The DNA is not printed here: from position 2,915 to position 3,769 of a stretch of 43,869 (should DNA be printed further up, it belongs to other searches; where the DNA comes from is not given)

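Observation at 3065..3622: Lipoprotein encoded between repressor and integrase: superinfection-exclusion candidate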

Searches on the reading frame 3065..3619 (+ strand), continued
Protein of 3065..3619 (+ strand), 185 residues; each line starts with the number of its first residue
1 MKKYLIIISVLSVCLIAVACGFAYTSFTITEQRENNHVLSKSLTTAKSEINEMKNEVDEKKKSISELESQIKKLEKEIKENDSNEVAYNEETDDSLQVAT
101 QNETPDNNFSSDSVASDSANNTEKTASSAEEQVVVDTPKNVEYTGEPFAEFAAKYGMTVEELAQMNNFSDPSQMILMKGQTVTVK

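Call 51: search_protein_families(library=ncbifam, proteins=[window:3065-3619:+, P0023, P0088, P0011], max_evalue=1)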
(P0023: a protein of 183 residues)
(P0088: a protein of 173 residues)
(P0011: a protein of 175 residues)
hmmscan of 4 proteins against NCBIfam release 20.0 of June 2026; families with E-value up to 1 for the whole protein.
window:3065-3619:+ (185 aa): 44 families (the best 25 are shown)
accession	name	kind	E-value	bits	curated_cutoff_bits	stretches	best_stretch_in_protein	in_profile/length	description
NF042931.1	SAG1386_EF1546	equivalog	2.6e-07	30.9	80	1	7-185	34-158/158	SAG1386/EF1546 family surface-associated protein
NF045487.1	ASRP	equivalog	5.2e-05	22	300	1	30-127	351-440/593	archaea-specific SMC-related protein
NF010289.0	PRK13729.1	equivalog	0.00026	20.1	504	1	28-150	70-193/474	F-type conjugal transfer pilus assembly protein TraB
TIGR04527.1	mycoplas_twoTM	subfamily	0.00083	19.1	125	1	10-171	15-158/248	MG_279/MG_280 family protein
TIGR02168.1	SMC_prok_B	equivalog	0.00092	17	567.35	1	32-132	691-791/1181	chromosome segregation protein SMC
NF003034.1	PRK03918.1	equivalog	0.0013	16.8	700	1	28-166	239-375/878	DNA double-strand break repair ATPase Rad50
NF008302.0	PRK11091.1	equivalog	0.0014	16.9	838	1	30-143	95-204/779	aerobic respiration two-component sensor histidine kinase ArcB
NF033930.1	pneumo_PspA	exception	0.0018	17.1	850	1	31-93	168-229/659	pneumococcal surface protein A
NF005411.0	PRK06975.1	equivalog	0.0021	16.4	414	1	10-94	328-413/660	fused uroporphyrinogen-III synthase HemD/membrane protein HemX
TIGR04523.1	Mplasa_alph_rch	subfamily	0.0029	15.6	270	1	32-85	354-407/745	helix-rich protein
TIGR02169.1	SMC_prok_A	equivalog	0.0037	15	729.4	1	35-123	849-938/1165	chromosome segregation protein SMC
NF041034.1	Rad50_Sulf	equivalog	0.0054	14.6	1000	1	31-98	345-414/872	DNA double-strand break repair ATPase Rad50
TIGR03683.1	A-tRNA_syn_arch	equivalog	0.0066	14.7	744.7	1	22-146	732-859/902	alanine--tRNA ligase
TIGR02559.1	HrpB7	equivalog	0.011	16.1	134.4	1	37-92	89-144/158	type III secretion protein HrpB7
NF038291.1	rep_pAB02_ORF2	subfamily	0.012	16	85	1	35-131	61-156/172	plasmid replication DNA-binding protein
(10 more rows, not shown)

P0023 (183 aa): 36 families (the best 25 are shown)
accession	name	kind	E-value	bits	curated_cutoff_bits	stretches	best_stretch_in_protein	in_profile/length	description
NF042931.1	SAG1386_EF1546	equivalog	1.1e-15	58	80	1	82-183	58-158/158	SAG1386/EF1546 family surface-associated protein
TIGR02168.1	SMC_prok_B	equivalog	0.00011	20.1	567.35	1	33-130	748-846/1181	chromosome segregation protein SMC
TIGR04526.1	predic_Ig_block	subfamily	0.0033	16.4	150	1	2-137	3-134/693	putative immunoglobulin-blocking virulence protein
NF038291.1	rep_pAB02_ORF2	subfamily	0.0034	17.8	85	1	30-135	55-163/172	plasmid replication DNA-binding protein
NF043060.1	MAP_0585_fam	equivalog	0.006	16.6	170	1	47-137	46-170/319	MAP_0585 family protein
TIGR02169.1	SMC_prok_A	equivalog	0.0091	13.7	729.4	1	36-135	290-389/1165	chromosome segregation protein SMC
NF047351.1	lipase_YSIRK_Sa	exception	0.0098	14.2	650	1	33-135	41-144/704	YSIRK-targeted triacylglycerol lipase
NF008153.0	PRK10905.1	equivalog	0.01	15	256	1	28-152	205-335/424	cell division protein DamX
NF033930.1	pneumo_PspA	exception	0.01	14.6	850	1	25-116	148-239/659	pneumococcal surface protein A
TIGR02899.1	spore_safA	subfamily_domain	0.011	15.6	67.85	1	142-182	2-42/44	SafA/ExsA family spore coat assembly protein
NF045487.1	ASRP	equivalog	0.011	14.4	300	1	31-124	345-436/593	archaea-specific SMC-related protein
NF052432.1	TC0500_fam_Inc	equivalog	0.014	14.8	240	1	8-124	75-186/214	TC0500 family inclusion membrane protein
NF010289.0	PRK13729.1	equivalog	0.016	14.2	504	1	8-133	16-181/474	F-type conjugal transfer pilus assembly protein TraB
NF047875.1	5nuc_LPXTG_Strp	exception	0.025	13.1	1050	1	17-145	519-640/684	surface-anchored 5'-nucleotidase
NF050014.1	HpsJ_like_B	equivalog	0.026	14.2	260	1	33-142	105-211/254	hormogonium polysaccharide biosynthesis protein HpsJ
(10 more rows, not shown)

P0088 (173 aa): 19 families
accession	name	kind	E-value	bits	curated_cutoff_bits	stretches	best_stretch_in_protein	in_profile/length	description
NF047408.1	SA0632_fam_LP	equivalog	2.6e-05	23.8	70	1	1-67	1-64/68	SA0632 family lipoprotein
NF041193.1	lipo_SP0191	subfamily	0.00036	20.6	75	1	1-110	1-109/190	SP0191 family lipoprotein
TIGR03319.1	RNase_Y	equivalog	0.0013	17.3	454.35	1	21-94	69-142/514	ribonuclease Y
NF047847.2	SS_mature_LptM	equivalog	0.0055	16.8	27.7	1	1-19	1-22/31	LPS translocon maturation chaperone LptM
NF009344.0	PRK12705.1-1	equivalog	0.0059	15.3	831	1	20-116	140-237/572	hypothetical protein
NF000997.0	PRK00106.1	equivalog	0.024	13.2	937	1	23-114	106-197/535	ribonuclease Y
NF047840.1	lipo_Ag473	exception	0.032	15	100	1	1-114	1-109/136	Ag473 family lipoprotein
NF033193.2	lipo_NDxxF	hypoth_equivalog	0.032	13.9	60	1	6-99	8-101/199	NDxxF motif lipoprotein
NF045774.1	cytochro_C551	exception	0.033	14.1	118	1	1-46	1-48/110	cytochrome c551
TIGR01947.1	rnfG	subfamily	0.041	14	102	1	6-64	4-64/187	RnfABCDGE type electron transport complex subunit G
NF052297.1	VV20781_fam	subfamily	0.041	13.4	155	1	1-27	1-27/229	VV20781 family protein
TIGR02680.1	TIGR02680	hypoth_equivalog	0.041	11.6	462.85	1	20-115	877-972/1356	TIGR02680 family protein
NF050142.1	PG1828_fam_lipo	equivalog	0.047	14.4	50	1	1-23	1-25/59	PG1828 family lipoprotein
NF058647.1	lipo_LytA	equivalog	0.12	12.6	110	1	1-43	1-35/107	acidic lipoprotein LytA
TIGR01069.2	mutS2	equivalog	0.12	10.7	400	1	19-112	514-607/790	endonuclease MutS2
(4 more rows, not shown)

P0011 (175 aa): 50 families (the best 25 are shown)
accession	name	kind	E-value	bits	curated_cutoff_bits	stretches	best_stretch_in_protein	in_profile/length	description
TIGR02169.1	SMC_prok_A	equivalog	7.5e-06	23.9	729.4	1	16-120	841-943/1165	chromosome segregation protein SMC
NF045487.1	ASRP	equivalog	3e-05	22.9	300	1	17-106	178-268/593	archaea-specific SMC-related protein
NF052320.1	Cbp1_fam_LP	subfamily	5.3e-05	22.9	90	1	19-77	126-184/286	Cbp1 family collagen-binding glycoprotein adhesin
TIGR01069.2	mutS2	equivalog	6.2e-05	21.5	400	1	18-113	504-600/790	endonuclease MutS2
NF038350.1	taxis_HmpF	equivalog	0.00013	20.5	200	1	14-101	216-301/553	pilus motility taxis protein HmpF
NF006542.0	PRK09039.1-1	equivalog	0.00028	20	388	1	22-93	45-103/627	peptidoglycan -binding protein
NF042931.1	SAG1386_EF1546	equivalog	0.0006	19.9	80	1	79-175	86-158/158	SAG1386/EF1546 family surface-associated protein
TIGR04523.1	Mplasa_alph_rch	subfamily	0.00074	17.6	270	1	16-79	239-302/745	helix-rich protein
TIGR03495.1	phage_LysB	equivalog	0.00081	19.7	92.75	1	5-77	8-80/135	Rz-like lysis system protein LysB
NF053779.1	BT3442_fam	equivalog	0.0017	17.1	940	1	20-69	383-435/563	BT3442 family protein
TIGR01010.1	BexC_CtrB_KpsE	subfamily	0.0018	17.4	437.5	1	13-97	204-288/362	polysaccharide export inner-membrane protein, BexC/CtrB/KpsE family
NF038287.2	Amuc_1100_fam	equivalog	0.0025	17.3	180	1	2-86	19-105/326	Amuc_1100 family pilus-like protein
NF004208.0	PRK05658.1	equivalog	0.0029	16.7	555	1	16-156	248-380/631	RNA polymerase sigma factor RpoD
NF041034.1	Rad50_Sulf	equivalog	0.0041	15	1000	1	18-79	452-514/872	DNA double-strand break repair ATPase Rad50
NF008644.1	PRK11637.1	equivalog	0.0062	15.6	270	1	21-76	30-85/385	murein hydrolase activator EnvC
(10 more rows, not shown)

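Call 58: search_solved_structures(query=window:3065-3619:+, max_evalue=10, show_alignments=3)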
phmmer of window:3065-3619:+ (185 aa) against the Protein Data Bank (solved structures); distinct sequences matched with E-value up to 10: 15.
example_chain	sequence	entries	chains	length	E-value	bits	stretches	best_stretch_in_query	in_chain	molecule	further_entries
4uz2_A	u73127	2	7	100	0.0024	21.4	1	143-173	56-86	CELL WALL-BINDING ENDOPEPTIDASE-RELATED PROTEIN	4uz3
8i2e_B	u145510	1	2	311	0.0051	20.3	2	124-178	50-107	Probable peptidoglycan endopeptidase LytE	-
4xcm_A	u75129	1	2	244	0.041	17.4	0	143-172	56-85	Cell wall-binding endopeptidase-related protein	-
7o97_A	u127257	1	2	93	0.12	15.8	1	14-87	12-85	hypothetical protein UY81_C0065G0003 from Candidatus Giovannonibacteria bacterium converte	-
3vyi_A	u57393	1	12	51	0.19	15.2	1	43-82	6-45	Voltage-gated hydrogen channel 1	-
3iv1_A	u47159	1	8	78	0.33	14.5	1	41-97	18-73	Tumor susceptibility gene 101 protein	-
5jcd_A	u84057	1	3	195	0.44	14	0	145-180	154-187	Chitin elicitor-binding protein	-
6pf2_A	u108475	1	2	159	0.78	13.2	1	39-77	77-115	Myosin, heavy polypeptide 7, cardiac muscle, beta variant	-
5jce_A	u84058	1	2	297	1.5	12.3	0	145-180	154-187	Chitin elicitor-binding protein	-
8i3e_A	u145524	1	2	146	1.8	12.1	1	45-104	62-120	ELKS/Rab6-interacting/CAST family member 1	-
30xk_A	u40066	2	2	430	2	11.9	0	45-102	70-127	Serine--tRNA ligase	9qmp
6r1m_A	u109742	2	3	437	2.1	11.8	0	44-102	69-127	Serine--tRNA ligase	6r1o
4fye_A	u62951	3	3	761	2.8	11.4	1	39-97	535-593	SidF, inhibitor of growth family, member 3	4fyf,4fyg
2pms_C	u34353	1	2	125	6.7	10.2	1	61-86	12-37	PNEUMOCOCCAL SURFACE PROTEIN A (PSPA)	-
6njp_G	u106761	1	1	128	7.1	10.1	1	36-89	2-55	EscO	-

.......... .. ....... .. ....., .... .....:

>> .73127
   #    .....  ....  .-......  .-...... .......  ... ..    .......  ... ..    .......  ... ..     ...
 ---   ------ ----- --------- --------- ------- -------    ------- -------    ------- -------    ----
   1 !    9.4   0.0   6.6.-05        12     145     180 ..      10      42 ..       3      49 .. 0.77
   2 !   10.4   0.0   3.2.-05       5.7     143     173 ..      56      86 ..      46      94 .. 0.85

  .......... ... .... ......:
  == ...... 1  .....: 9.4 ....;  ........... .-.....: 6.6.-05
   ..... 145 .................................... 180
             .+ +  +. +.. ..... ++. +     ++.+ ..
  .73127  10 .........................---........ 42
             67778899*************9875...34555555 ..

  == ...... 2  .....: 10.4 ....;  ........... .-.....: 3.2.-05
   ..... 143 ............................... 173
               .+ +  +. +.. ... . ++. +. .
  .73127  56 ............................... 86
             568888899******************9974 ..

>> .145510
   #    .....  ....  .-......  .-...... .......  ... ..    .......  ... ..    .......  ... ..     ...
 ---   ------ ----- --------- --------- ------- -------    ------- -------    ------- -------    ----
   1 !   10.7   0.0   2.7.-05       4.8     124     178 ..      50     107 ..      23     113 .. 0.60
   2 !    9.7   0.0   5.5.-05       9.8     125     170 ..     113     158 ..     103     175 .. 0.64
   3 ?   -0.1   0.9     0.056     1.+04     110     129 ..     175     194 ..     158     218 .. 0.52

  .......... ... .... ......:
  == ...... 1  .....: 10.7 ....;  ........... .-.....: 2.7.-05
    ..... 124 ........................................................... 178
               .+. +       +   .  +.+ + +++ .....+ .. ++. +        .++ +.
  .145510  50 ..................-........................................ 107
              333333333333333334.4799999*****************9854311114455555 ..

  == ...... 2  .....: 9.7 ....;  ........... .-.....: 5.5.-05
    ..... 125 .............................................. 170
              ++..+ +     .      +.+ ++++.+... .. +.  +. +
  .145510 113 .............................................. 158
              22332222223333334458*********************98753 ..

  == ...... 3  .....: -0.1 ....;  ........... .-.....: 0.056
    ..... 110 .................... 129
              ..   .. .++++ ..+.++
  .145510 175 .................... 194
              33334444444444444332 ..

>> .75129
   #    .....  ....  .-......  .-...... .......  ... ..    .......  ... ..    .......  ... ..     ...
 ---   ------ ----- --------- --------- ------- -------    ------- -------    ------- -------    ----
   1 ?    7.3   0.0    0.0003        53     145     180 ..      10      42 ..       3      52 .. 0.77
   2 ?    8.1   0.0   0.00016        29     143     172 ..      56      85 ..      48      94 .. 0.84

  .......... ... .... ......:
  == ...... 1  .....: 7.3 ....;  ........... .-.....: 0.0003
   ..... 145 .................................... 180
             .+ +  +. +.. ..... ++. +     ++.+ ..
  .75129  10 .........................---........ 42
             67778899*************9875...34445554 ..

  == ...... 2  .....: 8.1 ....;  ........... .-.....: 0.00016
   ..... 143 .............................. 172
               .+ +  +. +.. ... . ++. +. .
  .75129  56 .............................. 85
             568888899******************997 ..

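Call 72: search_protein_families(library=pfam, proteins=[P0023, P0088, P0011, L094:6512-6973:+], max_evalue=0.01)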
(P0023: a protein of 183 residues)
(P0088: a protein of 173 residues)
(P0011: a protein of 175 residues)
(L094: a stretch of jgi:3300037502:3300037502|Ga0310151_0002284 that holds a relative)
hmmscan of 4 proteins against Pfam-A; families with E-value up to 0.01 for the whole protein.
P0023 (183 aa): 3 families
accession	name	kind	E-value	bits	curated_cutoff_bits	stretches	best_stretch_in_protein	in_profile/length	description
PF01476.26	LysM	-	0.00056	20.2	20.9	1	141-182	3-42/43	LysM domain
PF06818.20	Fez1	-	0.0087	17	34.4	0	32-138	22-129/199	Fez1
PF05266.19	DUF724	-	0.0091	16.3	38.4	0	29-118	90-180/188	Protein of unknown function (DUF724)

P0088 (173 aa): 1 family
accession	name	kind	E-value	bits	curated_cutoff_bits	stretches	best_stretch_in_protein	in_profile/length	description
PF12072.13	RNase_Y_N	-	0.0012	18.8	32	1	21-91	71-141/201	RNase Y N-terminal region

P0011 (175 aa): 8 families
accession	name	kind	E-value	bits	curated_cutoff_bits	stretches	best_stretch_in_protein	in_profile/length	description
PF22905.2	Hydro_N_hd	-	0.00041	20.8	27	1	13-103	76-172/195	Hydrolase N-terminal helical domain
PF07851.19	TMEM120A-B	-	0.00051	19.8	29.8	1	14-78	28-93/324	TMEM120A/B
PF01476.26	LysM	-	0.00056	20.2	20.9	1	142-174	13-42/43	LysM domain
PF25541.1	TBCA_PH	-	0.00064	19.9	27.8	1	26-73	67-114/139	PH domain-containing proteins, TBCA domain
PF06160.17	EzrA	-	0.00073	18.4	39.6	1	10-75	95-160/557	Septation ring formation regulator, EzrA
PF06818.20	Fez1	-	0.0028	18.6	34.4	1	15-103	44-132/199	Fez1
PF13863.11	DUF4200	-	0.0053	17.5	29.7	1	17-78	46-107/119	Domain of unknown function (DUF4200)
PF02601.20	Exonuc_VII_L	-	0.0086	16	35.9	1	20-104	159-245/315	Exonuclease VII, large subunit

L094:6512-6973:+ (154 aa): 2 families
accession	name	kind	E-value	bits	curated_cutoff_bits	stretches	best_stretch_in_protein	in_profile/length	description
PF13414.12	TPR_11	-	0.00039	20.5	26.8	1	76-113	4-41/42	TPR repeat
PF07719.23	TPR_2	-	0.00059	20.2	27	0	70-95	5-30/34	Tetratricopeptide repeat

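Call 81: fold_search(model_id=the predicted structure, library=viral)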
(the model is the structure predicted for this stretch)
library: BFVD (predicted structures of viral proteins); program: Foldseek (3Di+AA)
matches with E <= 10: 45; with E <= 0.001: 0
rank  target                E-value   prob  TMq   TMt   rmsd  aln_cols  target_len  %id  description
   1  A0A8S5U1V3            2.5e-03  1.00  0.23  0.09  10.7        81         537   25  Lysozyme [Siphoviridae sp. ctdHi7]
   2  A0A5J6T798            1.2e-02  1.00  0.24  0.13   3.2        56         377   28  (no name in the UniProt tables at hand)
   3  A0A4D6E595            1.5e-02  1.00  0.22  0.13   1.7        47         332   34  (no name in the UniProt tables at hand)
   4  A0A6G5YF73            1.6e-02  1.00  0.24  0.21   7.5        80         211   18  (no name in the UniProt tables at hand)
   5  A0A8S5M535            1.8e-02  1.00  0.23  0.14   2.1        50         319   30  lysozyme [Siphoviridae sp. ctulf7]
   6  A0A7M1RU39            1.8e-02  1.00  0.22  0.17   2.5        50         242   34  LysM domain-containing protein [uncultured phage cr130_1]
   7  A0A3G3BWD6            2.5e-02  1.00  0.21  0.11   2.6        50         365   32  N-acetylmuramoyl-L-alanine amidase [Bacillus phage vB_BboS-125]
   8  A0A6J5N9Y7            3.7e-02  0.98  0.21  0.12   3.4        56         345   34  lysozyme [uncultured Caudovirales phage]
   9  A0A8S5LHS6            3.7e-02  0.96  0.21  0.13  14.2        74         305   28  PlyB like endolysin [Myoviridae sp. ctbwh6]
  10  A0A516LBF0            5.6e-02  1.00  0.22  0.08   1.8        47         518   34  (no name in the UniProt tables at hand)
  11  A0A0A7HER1            1.1e-01  0.94  0.23  0.09   4.1        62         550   22  lysozyme [Arthrobacter phage vB_ArtM-ArV1]
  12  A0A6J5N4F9            1.1e-01  0.80  0.20  0.41   9.4        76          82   21  LysM domain (Fragment) [uncultured Caudovirales phage]
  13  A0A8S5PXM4            1.2e-01  0.99  0.21  0.10   1.8        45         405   31  LysM domain [Myoviridae sp. ctWiL39]
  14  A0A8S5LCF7            1.2e-01  0.87  0.22  0.45  12.6        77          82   17  LysM domain/BON superfamily protein [Siphoviridae sp. ctYKh4]
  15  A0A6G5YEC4            1.2e-01  0.82  0.25  0.32  15.9       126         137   17  (no name in the UniProt tables at hand)
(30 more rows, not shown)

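Call 97: find_related_loci(query=P0023, collection=metagenome_contigs, flank=7000)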
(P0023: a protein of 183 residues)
Query P0023 (183 aa) in metagenome_contigs; peptide patterns used: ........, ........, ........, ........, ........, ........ (x = any residue, [..] = any of these).
371 stretches matched a pattern, but none encodes a relative of the query by tblastn (E <= 1e-3).
